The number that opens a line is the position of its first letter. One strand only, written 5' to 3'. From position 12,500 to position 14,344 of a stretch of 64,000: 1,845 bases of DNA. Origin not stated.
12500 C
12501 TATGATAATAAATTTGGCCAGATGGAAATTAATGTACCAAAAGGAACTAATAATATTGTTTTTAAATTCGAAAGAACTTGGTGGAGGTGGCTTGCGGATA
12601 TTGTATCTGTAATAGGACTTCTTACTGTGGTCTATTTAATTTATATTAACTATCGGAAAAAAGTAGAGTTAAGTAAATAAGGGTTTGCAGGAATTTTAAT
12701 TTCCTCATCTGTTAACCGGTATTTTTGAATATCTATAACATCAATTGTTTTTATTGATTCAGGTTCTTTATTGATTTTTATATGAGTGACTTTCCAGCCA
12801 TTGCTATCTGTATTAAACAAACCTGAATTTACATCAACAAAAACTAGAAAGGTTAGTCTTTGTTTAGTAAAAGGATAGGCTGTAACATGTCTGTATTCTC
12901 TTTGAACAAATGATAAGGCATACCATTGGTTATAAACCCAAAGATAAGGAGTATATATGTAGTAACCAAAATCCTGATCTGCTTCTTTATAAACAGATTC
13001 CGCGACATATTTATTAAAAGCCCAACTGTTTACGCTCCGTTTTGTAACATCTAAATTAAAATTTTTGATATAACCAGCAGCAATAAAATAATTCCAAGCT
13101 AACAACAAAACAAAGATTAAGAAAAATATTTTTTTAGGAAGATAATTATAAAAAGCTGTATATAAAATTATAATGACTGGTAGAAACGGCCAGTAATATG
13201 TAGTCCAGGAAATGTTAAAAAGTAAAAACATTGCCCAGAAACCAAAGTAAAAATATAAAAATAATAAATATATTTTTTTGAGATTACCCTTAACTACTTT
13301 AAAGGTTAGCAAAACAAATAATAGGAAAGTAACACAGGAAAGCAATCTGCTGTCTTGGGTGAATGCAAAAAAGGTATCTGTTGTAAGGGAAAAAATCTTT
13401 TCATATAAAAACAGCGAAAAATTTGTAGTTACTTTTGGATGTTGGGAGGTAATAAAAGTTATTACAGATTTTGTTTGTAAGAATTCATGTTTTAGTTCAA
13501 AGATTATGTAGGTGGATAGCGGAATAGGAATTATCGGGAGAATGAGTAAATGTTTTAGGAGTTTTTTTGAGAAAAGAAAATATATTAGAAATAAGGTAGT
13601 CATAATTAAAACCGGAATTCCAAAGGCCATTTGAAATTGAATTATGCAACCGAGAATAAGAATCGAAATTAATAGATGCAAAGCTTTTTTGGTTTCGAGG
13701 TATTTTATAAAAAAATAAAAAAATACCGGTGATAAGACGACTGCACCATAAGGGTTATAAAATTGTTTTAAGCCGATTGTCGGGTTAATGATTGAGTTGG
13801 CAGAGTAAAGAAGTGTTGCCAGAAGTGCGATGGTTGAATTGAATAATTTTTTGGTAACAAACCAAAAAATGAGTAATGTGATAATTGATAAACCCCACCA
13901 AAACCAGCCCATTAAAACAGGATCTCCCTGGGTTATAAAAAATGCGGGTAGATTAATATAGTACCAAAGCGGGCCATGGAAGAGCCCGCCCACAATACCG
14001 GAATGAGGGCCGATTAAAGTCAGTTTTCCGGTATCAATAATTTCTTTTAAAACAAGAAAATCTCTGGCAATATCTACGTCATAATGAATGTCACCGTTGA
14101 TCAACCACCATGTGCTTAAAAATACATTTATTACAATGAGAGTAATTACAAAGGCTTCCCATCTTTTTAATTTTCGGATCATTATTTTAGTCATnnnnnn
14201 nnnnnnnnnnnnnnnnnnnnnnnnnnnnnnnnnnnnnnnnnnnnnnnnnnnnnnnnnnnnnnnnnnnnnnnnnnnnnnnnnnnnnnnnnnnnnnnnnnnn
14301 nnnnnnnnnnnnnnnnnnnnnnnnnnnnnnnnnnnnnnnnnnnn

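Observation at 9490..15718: Two unassigned polytopic families with a conserved first-loop signature ending in GP(L/F)(F/Y/W)YY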

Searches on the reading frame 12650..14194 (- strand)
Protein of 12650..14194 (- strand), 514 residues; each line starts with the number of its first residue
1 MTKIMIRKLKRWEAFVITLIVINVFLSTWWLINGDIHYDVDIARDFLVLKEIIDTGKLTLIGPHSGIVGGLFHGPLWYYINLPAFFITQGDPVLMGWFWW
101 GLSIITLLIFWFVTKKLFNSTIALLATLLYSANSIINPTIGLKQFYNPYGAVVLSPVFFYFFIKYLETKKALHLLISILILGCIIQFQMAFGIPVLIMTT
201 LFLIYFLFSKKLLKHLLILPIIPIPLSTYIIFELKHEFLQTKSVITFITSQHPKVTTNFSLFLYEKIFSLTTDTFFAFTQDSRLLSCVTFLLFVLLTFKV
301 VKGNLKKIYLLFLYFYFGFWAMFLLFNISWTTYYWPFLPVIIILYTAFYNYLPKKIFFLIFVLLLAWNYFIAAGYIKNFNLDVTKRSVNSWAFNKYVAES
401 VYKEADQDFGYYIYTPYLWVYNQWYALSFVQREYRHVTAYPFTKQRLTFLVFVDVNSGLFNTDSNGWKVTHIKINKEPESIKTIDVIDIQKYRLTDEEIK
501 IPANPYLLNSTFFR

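Call 3: search_protein_families(library=pfam, proteins=[window:12650-14194:-], max_evalue=1)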
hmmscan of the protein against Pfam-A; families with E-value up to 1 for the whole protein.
window:12650-14194:- (514 aa): 0 families

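Call 4: search_protein_families(library=ncbifam, proteins=[window:12650-14194:-], max_evalue=1)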
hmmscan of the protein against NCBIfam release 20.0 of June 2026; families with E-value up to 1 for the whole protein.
window:12650-14194:- (514 aa): 0 families
